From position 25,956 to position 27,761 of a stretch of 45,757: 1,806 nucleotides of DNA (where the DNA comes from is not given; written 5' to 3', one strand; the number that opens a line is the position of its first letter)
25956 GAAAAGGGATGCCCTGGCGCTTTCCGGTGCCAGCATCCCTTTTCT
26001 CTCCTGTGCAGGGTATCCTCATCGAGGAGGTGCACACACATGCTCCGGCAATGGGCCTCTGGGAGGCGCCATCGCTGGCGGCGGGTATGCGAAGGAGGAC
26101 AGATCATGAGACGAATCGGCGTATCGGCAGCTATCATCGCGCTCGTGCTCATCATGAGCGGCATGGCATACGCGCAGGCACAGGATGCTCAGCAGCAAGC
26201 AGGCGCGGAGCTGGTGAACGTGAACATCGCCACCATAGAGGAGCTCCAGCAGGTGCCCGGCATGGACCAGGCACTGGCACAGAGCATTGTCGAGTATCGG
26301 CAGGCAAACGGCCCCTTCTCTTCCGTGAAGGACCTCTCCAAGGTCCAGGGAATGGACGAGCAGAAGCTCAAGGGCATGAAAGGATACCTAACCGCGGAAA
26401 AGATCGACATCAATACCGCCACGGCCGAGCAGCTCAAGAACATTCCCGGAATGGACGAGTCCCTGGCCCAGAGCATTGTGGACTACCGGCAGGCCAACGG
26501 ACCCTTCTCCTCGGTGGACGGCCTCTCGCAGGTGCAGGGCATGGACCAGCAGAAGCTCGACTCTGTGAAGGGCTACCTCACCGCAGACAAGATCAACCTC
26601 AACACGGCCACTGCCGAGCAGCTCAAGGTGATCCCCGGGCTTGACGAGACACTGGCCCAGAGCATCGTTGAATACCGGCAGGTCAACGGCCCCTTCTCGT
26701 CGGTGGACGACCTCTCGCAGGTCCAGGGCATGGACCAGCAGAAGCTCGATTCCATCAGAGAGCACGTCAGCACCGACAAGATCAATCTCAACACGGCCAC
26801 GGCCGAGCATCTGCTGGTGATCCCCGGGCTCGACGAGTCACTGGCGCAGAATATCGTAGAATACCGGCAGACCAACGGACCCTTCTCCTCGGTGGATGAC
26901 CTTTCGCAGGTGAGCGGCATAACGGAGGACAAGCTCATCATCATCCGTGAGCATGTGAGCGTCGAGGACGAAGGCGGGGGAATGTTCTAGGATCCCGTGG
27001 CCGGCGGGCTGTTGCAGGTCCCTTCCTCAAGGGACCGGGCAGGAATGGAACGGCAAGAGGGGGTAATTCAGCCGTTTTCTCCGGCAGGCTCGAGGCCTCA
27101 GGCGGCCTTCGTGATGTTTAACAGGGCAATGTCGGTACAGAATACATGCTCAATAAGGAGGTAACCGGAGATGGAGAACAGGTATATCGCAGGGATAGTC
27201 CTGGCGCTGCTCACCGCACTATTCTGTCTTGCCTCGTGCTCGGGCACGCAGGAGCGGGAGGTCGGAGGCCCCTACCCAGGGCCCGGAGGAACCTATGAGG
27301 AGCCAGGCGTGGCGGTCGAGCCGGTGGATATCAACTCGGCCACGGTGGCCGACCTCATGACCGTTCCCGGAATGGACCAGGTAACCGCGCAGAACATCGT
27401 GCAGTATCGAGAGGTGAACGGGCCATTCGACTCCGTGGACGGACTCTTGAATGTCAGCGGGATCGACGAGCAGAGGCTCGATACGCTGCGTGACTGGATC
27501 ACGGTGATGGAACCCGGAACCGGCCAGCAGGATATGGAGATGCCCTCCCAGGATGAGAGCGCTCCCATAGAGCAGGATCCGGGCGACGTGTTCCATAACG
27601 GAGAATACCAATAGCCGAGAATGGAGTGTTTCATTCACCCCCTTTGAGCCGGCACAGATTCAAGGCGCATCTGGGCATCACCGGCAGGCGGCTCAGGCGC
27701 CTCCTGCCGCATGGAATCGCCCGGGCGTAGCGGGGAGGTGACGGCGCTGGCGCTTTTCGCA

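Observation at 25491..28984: Five-gene array of exported ComEA-like (HhH)2 proteins; 7 of 8 modules have both G-h-G hairpins replaced by G-[ML]-D and are net acidic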

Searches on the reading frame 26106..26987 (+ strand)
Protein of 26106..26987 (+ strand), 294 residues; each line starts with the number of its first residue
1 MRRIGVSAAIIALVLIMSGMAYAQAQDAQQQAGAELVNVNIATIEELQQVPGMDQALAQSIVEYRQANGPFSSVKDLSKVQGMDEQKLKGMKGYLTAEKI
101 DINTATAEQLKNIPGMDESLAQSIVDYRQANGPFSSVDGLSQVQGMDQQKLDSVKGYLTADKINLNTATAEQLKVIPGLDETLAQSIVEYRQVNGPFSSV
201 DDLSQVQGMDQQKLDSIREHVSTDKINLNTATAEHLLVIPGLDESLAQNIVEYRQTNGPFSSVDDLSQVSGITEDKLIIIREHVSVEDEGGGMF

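Call 3: search_protein_families(library=pfam, proteins=[window:26106-26987:+], max_evalue=0.01)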
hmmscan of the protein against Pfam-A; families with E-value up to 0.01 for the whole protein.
seq(294 aa): 15 families
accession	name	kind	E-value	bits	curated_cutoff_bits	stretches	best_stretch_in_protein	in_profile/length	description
PF12836.13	HHH_3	-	1.1e-88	291.8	27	4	97-159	3-65/65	Helix-hairpin-helix motif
PF03934.19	T2SSK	-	7.4e-34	116.4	24.2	4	163-214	1-52/63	Type II secretion system (T2SS), protein K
PF06514.17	PsbU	-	3e-27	94.9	24.5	4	27-94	4-68/93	Photosystem II 12 kDa extrinsic protein (PsbU)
PF14579.12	HHH_6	-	2.1e-22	79.6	25.6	3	47-79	27-59/90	Helix-hairpin-helix motif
PF14520.12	HHH_5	-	9.8e-21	74.4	27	1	75-126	2-53/57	Helix-hairpin-helix domain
PF21687.3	T2SSK_1st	-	7.9e-20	72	26.2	0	117-160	61-104/107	Type II secretion system (T2SS), protein K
PF00633.29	HHH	-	1.8e-14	53.1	24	0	37-64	3-30/30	Helix-hairpin-helix motif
PF12826.13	HHH_2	-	8.8e-14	51.9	27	0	38-65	28-55/64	Helix-hairpin-helix motif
PF14716.13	HHH_8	-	1.8e-09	38.2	30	0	40-65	43-68/73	Helix-hairpin-helix domain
PF04919.18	DUF655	-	5.8e-09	36.6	22.2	0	236-281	118-163/181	Protein of unknown function (DUF655)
PF00570.28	HRDC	-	1.7e-05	25.2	23.8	0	35-59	34-58/68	HRDC domain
PF23446.1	LysM1_NFP_LYK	-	0.00015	23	36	0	185-225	3-43/60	NFP/LYK LysM1 domain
PF05368.20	NmrA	-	0.00072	19.7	27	0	31-94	233-297/298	NmrA-like family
PF03959.19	FSH1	-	0.0048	17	21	0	49-142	23-110/211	Serine hydrolase (FSH1)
PF20582.4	UPF0758_N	-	0.0061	17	27.1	0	14-56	30-74/77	UPF0758 N-terminal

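Call 4: search_protein_families(library=ncbifam, proteins=[window:26106-26987:+], max_evalue=0.01)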
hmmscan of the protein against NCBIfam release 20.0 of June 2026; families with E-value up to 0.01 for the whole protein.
seq(294 aa): 16 families
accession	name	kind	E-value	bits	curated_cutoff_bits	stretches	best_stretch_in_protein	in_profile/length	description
TIGR01259.1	comE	subfamily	7.7e-67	222.8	152.35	4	19-96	41-119/120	comEA protein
TIGR00426.1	TIGR00426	subfamily_domain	1.8e-60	200.9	53.1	4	36-93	7-65/69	competence protein ComEA helix-hairpin-helix repeat region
NF037980.1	T2SS_GspK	equivalog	1.3e-33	116.9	130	3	182-274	165-261/307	type II secretion system minor pseudopilin GspK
NF002708.1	PRK02515.1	equivalog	3.3e-26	91.8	85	4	22-95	44-113/137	photosystem II complex extrinsic protein PsbU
TIGR01405.1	polC_Gram_pos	equivalog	4.2e-19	67.8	1043.45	3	173-226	1150-1202/1211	DNA polymerase III subunit alpha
NF004225.0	PRK05672.1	subfamily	3.1e-10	38.8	939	0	47-89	819-860/1047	error-prone DNA polymerase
NF045978.1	ComEA_MAG0490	equivalog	3.2e-10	40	98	0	224-283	101-159/162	MAG0490 family ComEA-like DNA-binding protein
TIGR03916.1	rSAM_link_UDG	hypoth_equivalog_domain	5.4e-10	38.9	343.5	0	215-257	311-353/415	putative DNA modification/repair radical SAM protein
NF005932.1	PRK07956.1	equivalog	8e-09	34.5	369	0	34-83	527-575/664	NAD-dependent DNA ligase LigA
NF003301.0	PRK04301.1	equivalog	1.7e-05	24.2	259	0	73-127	6-57/316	DNA repair and recombination protein RadA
NF010009.0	PRK13482.1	equivalog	0.00016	21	201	0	130-223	248-346/357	DNA integrity scanning diadenylate cyclase DisA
NF001824.0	PRK00558.1-5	equivalog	0.00071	18.1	451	0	36-64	615-643/652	excinuclease ABC subunit UvrC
TIGR04543.1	ketoArg_3Met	equivalog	0.00095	18.3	425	0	71-109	38-76/336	2-ketoarginine methyltransferase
TIGR00575.1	dnlj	equivalog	0.00098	17.6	444.45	0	164-244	523-597/652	NAD-dependent DNA ligase LigA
NF005572.0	PRK07251.1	equivalog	0.0014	17.4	537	0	55-119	84-141/438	FAD-containing oxidoreductase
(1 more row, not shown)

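Call 25: find_homologous_proteins(query=window:26106-26987:+, max_evalue=1e-10)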
Query seq(294 aa) (294 aa): 430 proteins with E <= 1e-10 among 6523 candidates; the best 120 are listed.
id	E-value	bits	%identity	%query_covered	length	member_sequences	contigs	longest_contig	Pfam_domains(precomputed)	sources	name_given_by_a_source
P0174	4.7e-180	615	100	100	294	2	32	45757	PF12826.14,PF06514.18,PF14520.13,PF21687.4,PF04919.19,PF14716.14,PF00570.29,PF12836.14,PF03934.20,PF14579.13,PF00633.30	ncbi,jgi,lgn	ncbi:MAG: ComEA family DNA-binding protein [Desulfomonilia bacterium]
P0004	4.0e-141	487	88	88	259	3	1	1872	PF12826.14,PF06514.18,PF14520.13,PF21687.4,PF14716.14,PF00570.29,PF12836.14,PF03934.20,PF14579.13,PF00633.30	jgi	jgi:competence protein ComEA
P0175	3.3e-122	425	66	100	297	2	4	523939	PF12826.14,PF06514.18,PF14520.13,PF21687.4,PF04919.19,PF14716.14,PF12836.14,PF03934.20,PF14579.13,PF00633.30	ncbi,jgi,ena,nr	ncbi:MAG: helix-hairpin-helix domain-containing protein [Desulfomonilia bacterium]|jgi:competence pr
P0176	2.9e-121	422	67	98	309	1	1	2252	PF12826.14,PF06514.18,PF14520.13,PF21687.4,PF04919.19,PF14716.14,PF12836.14,PF03934.20,PF14579.13,PF00633.30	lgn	-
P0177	5.4e-121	421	64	100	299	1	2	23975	PF12826.14,PF06514.18,PF14520.13,PF21687.4,PF04919.19,PF14716.14,PF00570.29,PF12836.14,PF03934.20,PF14579.13,PF00633.30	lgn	-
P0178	5.7e-121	421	64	100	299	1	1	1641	PF12826.14,PF06514.18,PF14520.13,PF21687.4,PF04919.19,PF14716.14,PF00570.29,PF12836.14,PF03934.20,PF14579.13,PF00633.30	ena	-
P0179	1.7e-120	419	65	97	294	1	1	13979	PF12826.14,PF06514.18,PF14520.13,PF21687.4,PF04919.19,PF14716.14,PF00570.29,PF12836.14,PF03934.20,PF14579.13,PF00633.30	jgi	jgi:competence protein ComEA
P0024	2.0e-120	419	64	100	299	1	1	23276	PF12826.14,PF06514.18,PF14520.13,PF21687.4,PF04919.19,PF14716.14,PF00570.29,PF12836.14,PF03934.20,PF14579.13,PF00633.30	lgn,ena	-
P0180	6.8e-118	411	65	98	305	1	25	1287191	PF12826.14,PF06514.18,PF14520.13,PF21687.4,PF14716.14,PF12836.14,PF03934.20,PF14579.13,PF00633.30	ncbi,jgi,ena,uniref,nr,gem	ncbi:MAG: ComEA family DNA-binding protein [Desulfomonilia bacterium]|jgi:competence protein ComEA|u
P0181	3.3e-116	405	63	99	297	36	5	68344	PF08328.17,PF06514.18,PF04919.19,PF14716.14,PF00570.29,PF03934.20,PF14579.13,PF12826.14,PF14520.13,PF21687.4,PF12836.14,PF00633.30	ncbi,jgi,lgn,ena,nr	ncbi:MAG TPA: ComEA family DNA-binding protein [Deltaproteobacteria bacterium]|nr:ComEA family DNA-b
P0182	2.3e-105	370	62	74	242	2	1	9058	PF12826.14,PF06514.18,PF14520.13,PF21687.4,PF14716.14,PF12836.14,PF03934.20,PF14579.13,PF00633.30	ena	-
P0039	1.5e-92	328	89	55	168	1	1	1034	PF12826.14,PF06514.18,PF14520.13,PF21687.4,PF12836.14,PF03934.20,PF14579.13,PF00633.30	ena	-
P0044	1.7e-56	210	31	85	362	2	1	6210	PF06514.18,PF04919.19,PF14716.14,PF00570.29,PF03934.20,PF14579.13,PF11731.15,PF12826.14,PF14520.13,PF11798.15,PF21687.4,PF12836.14,PF00633.30,PF12482.15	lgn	-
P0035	6.8e-55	204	36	81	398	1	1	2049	PF06514.18,PF04919.19,PF14716.14,PF03934.20,PF14579.13,PF02371.23,PF12826.14,PF22525.2,PF14520.13,PF21687.4,PF13091.13,PF12836.14,PF00633.30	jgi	jgi:competence ComEA-like helix-hairpin-helix protein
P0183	5.1e-52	195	34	87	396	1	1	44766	PF06514.18,PF14716.14,PF00570.29,PF03934.20,PF20582.5,PF14579.13,PF02371.23,PF12826.14,PF14520.13,PF21687.4,PF22798.3,PF12836.14,PF00633.30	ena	-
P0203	4.8e-34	136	57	41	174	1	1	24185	PF12826.14,PF06514.18,PF14520.13,PF21687.4,PF12836.14,PF03934.20,PF14579.13,PF00633.30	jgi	jgi:competence ComEA-like helix-hairpin-helix protein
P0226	4.9e-25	107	43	42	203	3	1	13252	PF12826.14,PF06514.18,PF14520.13,PF21687.4,PF12836.14,PF03934.20,PF14579.13,PF00633.30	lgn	-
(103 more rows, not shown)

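Call 45: predict_structure(alignment_id=A2)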
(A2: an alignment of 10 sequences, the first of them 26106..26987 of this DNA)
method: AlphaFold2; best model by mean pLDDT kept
length: 294 residues; sequences in the alignment: 10
mean_pLDDT: 86.4   pTM: 0.80
mean pLDDT of the five models: 86.4, 85.9, 85.8, 85.5, 85.4
residues with pLDDT >= 90: 246; 70-90: 7; 50-70: 3; < 50: 38
segments of 3 or more residues with pLDDT < 50: 1-33, 290-294
pLDDT, mean of each block of 10 residues (from residue 1): 33 32 30 75 96 96 95 96 93 95 96 94 96 96 95 96 97 93 96 95 95 93 96 95 95 93 95 94 81 28
secondary structure, 60 per line:
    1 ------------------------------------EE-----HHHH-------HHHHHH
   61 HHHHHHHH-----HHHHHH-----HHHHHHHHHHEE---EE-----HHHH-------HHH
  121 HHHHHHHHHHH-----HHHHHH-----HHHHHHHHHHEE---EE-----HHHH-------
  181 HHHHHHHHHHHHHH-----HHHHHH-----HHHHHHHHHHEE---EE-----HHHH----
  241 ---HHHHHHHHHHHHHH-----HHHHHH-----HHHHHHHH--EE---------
elements in order: H44-47 H55-68 H74-79 H85-94 H107-110 H118-131 H137-142 H148-157 H170-173 H181-194 H200-205 H211-220 H233-236 H244-257 H263-268 H274-281

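Call 49: fold_search(model_id=the predicted structure, library=pdb)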
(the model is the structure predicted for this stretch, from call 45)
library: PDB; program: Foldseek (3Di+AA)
matches with E <= 10: 165; with E <= 0.001: 0
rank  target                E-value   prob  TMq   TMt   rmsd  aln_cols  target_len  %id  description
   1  8dss_B                1.6e-03  1.00  0.22  0.49   8.7       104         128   24  X-ray crystal structure of Geobacillus stearothermophilus ComEA (released 2022-12-28)
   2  3bzk                  2.3e-03  0.97  0.21  0.09  14.4       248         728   20  Crystal Structure of the Tex protein from Pseudomonas aeruginosa, crystal form 2 (released 2008-04-08)
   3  6utu_C                2.7e-03  0.80  0.16  0.17  16.8       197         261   19  Crystal structure of minor pseudopilin ternary complex of XcpVWX from the Type 2 secretion system of Pseudomonas aerug (released 2020-09-02)
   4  3bzc                  6.5e-03  0.93  0.22  0.09  14.3       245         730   18  Crystal Structure of the Tex protein from Pseudomonas aeruginosa, crystal form I (released 2008-04-08)
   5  6utu_F                1.3e-02  0.97  0.18  0.22  10.6       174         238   18  Crystal structure of minor pseudopilin ternary complex of XcpVWX from the Type 2 secretion system of Pseudomonas aerug (released 2020-09-02)
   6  2oce                  1.4e-02  0.92  0.21  0.09  13.2       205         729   23  Crystal structure of Tex family protein PA5201 from Pseudomonas aeruginosa (released 2007-01-02)
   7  2duy                  1.7e-02  1.00  0.19  0.83   0.8        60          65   37  Crystal structure of competence protein ComEA-related protein from Thermus thermophilus HB8 (released 2007-08-14)
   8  3ci0_K                1.8e-02  0.93  0.19  0.19   9.4       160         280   17  The Crystal Structure of the GspK-GspI-GspJ complex from enterotoxigenic Escherichia coli Type 2 Secretion System (released 2008-04-29)
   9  9a1f_T                2.0e-02  0.97  0.20  0.20   9.8       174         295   18  Integrative structure of the XcpGHIJK pseudo pilus filament model of a type II secretion system (released 2021-06-18)
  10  2axt_U                2.7e-02  1.00  0.18  0.49   2.6        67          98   34  Crystal Structure of Photosystem II from Thermosynechococcus elongatus (released 2005-12-27)
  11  6utu_I                3.9e-02  0.90  0.18  0.21  11.6       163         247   19  Crystal structure of minor pseudopilin ternary complex of XcpVWX from the Type 2 secretion system of Pseudomonas aerug (released 2020-09-02)
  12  3kzi_U                4.3e-02  1.00  0.18  0.49   2.6        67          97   34  Crystal Structure of Monomeric Form of Cyanobacterial Photosystem II (released 2010-06-16)
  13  4yuu_U2               4.6e-02  1.00  0.19  0.56   2.3        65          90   25  Crystal structure of oxygen-evolving photosystem II from a red alga (released 2016-01-20)
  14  5vtm_X                4.8e-02  0.92  0.17  0.19  11.0       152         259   19  The crystal structure of minor pseudopilin ternary complex of XcpVWX from the Type 2 secretion system of Pseudomonas a (released 2018-05-23)
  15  8y5l_NA               5.1e-02  0.63  0.15  0.09  16.7       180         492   15  E.coli transcription translation coupling complex in TTC-B state 1 (subclass1) containing mRNA with 30-mer spacer, Nu (released 2025-08-13)
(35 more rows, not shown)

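Call 62: find_encoding_contigs(protein=P0203, flank=8000, max_places=2)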
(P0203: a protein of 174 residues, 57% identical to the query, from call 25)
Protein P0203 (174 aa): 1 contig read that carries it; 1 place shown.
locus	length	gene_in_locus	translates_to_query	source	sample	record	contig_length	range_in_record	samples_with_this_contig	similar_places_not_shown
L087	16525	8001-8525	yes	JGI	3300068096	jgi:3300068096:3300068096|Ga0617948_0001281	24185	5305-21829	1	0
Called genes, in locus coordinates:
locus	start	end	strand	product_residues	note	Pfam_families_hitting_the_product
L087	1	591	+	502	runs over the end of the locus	PF01553:Acyltransferase, PF19277:GPAT_C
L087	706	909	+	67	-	-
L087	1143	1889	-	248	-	PF00106:adh_short, PF13561:adh_short_C2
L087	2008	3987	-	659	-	PF02129:Peptidase_S15, PF00561:Abhydrolase_1 (weak), PF12146:Hydrolase_4, PF08530:PepX_C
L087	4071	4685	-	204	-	PF00440:TetR_N, PF21303:TetR_C_39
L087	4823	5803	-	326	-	PF00795:CN_hydrolase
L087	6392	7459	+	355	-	PF04015:DUF362, PF14697:Fer4_21 (faint), PF12797:Fer4_2 (faint), PF12837:Fer4_6 (faint), PF13237:Fer4_10, PF00037:Fer4 (weak), PF12838:Fer4_7 (weak)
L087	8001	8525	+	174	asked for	PF06514:PsbU (faint), PF14520:HHH_5 (faint), PF00633:HHH (faint), PF03934:T2SSK (weak), PF12826:HHH_2 (faint), PF12836:HHH_3, PF14579:HHH_6 (faint), PF12836:HHH_3, +1 more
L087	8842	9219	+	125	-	-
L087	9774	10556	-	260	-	PF01311:Bac_export_1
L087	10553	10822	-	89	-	PF01313:Bac_export_3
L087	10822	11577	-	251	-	PF00813:FliP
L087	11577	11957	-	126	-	PF04347:FliO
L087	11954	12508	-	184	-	PF28396:SepQ_C (weak), PF01052:FliMN_C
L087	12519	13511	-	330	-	PF02154:FliM, PF01052:FliMN_C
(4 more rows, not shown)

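Call 63: find_encoding_contigs(protein=P0226, flank=6000, max_places=2)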
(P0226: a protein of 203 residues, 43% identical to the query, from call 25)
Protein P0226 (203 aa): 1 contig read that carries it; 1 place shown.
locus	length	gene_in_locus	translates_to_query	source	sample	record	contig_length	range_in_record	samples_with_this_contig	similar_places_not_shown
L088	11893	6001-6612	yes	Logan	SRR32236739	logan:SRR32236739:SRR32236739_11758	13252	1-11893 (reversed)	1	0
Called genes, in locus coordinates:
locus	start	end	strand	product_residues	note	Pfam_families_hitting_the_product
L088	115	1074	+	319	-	PF03486:HI0933_like (faint), PF07992:Pyr_redox_2, PF00890:FAD_binding_2 (faint), PF01266:DAO (faint), PF12831:FAD_oxidored (faint), PF13450:NAD_binding_8 (faint), PF13738:Pyr_redox_3, PF00070:Pyr_redox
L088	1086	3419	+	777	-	PF13431:TPR_17 (faint), PF13424:TPR_12 (faint), PF13428:TPR_14 (faint), PF14559:TPR_19 (faint), PF07719:TPR_2 (faint), PF13371:TPR_9 (weak), PF13432:TPR_16 (weak), PF23914:TPR_CcmH_CycH (weak), +3 more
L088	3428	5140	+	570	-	-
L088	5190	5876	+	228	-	-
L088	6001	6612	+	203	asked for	PF21687:T2SSK_1st (faint), PF03934:T2SSK (faint), PF06514:PsbU (faint), PF00633:HHH (faint), PF12826:HHH_2 (faint), PF12836:HHH_3, PF14520:HHH_5 (faint), PF12836:HHH_3, +1 more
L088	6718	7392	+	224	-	PF03934:T2SSK (faint), PF06514:PsbU (faint), PF12836:HHH_3, PF14520:HHH_5 (faint), PF14579:HHH_6 (faint), PF12836:HHH_3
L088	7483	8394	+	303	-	PF01075:Glyco_transf_9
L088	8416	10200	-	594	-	PF00657:Lipase_GDSL (weak), PF13472:Lipase_GDSL_2, PF25182:NonGDSL (weak), PF14559:TPR_19 (faint)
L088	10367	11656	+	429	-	PF01916:DS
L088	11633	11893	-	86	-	?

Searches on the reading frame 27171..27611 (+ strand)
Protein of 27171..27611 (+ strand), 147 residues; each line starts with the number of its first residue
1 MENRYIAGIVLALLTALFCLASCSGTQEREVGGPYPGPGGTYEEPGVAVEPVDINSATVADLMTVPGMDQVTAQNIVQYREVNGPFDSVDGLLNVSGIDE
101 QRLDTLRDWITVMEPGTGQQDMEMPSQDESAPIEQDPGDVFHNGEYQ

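Call 3: search_protein_families(library=pfam, proteins=[window:27171-27611:+], max_evalue=0.01)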
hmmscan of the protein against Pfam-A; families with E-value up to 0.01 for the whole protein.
seq(147 aa): 7 families
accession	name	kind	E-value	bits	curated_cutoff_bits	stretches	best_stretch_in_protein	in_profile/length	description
PF12836.13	HHH_3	-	5.1e-21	75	27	1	49-111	3-65/65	Helix-hairpin-helix motif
PF06514.17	PsbU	-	2.1e-06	28.1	24.5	1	49-112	12-74/93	Photosystem II 12 kDa extrinsic protein (PsbU)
PF21687.3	T2SSK_1st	-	0.00017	22.7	26.2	1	77-113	69-105/107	Type II secretion system (T2SS), protein K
PF14520.12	HHH_5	-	0.00048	21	27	0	53-77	28-52/57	Helix-hairpin-helix domain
PF00633.29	HHH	-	0.00055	20.1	24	0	53-79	4-30/30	Helix-hairpin-helix motif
PF03934.19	T2SSK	-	0.00064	20.5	24.2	1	64-106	14-56/63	Type II secretion system (T2SS), protein K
PF14579.12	HHH_6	-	0.002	18.8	25.6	0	62-105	27-73/90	Helix-hairpin-helix motif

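Call 4: search_protein_families(library=ncbifam, proteins=[window:27171-27611:+], max_evalue=0.01)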
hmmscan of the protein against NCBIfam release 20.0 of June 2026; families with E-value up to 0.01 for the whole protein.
seq(147 aa): 5 families
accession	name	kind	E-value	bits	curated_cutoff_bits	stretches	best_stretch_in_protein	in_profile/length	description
TIGR01259.1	comE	subfamily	1.5e-14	54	152.35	1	50-112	58-120/120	comEA protein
TIGR00426.1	TIGR00426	subfamily_domain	2.6e-12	46.6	53.1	1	52-112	8-69/69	competence protein ComEA helix-hairpin-helix repeat region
NF002708.1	PRK02515.1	equivalog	1.9e-05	24.6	85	1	50-109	57-112/137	photosystem II complex extrinsic protein PsbU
NF037980.1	T2SS_GspK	equivalog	0.00099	18.7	130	1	69-115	163-209/307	type II secretion system minor pseudopilin GspK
TIGR03916.1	rSAM_link_UDG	hypoth_equivalog_domain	0.0017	17.6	343.5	1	50-83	320-353/415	putative DNA modification/repair radical SAM protein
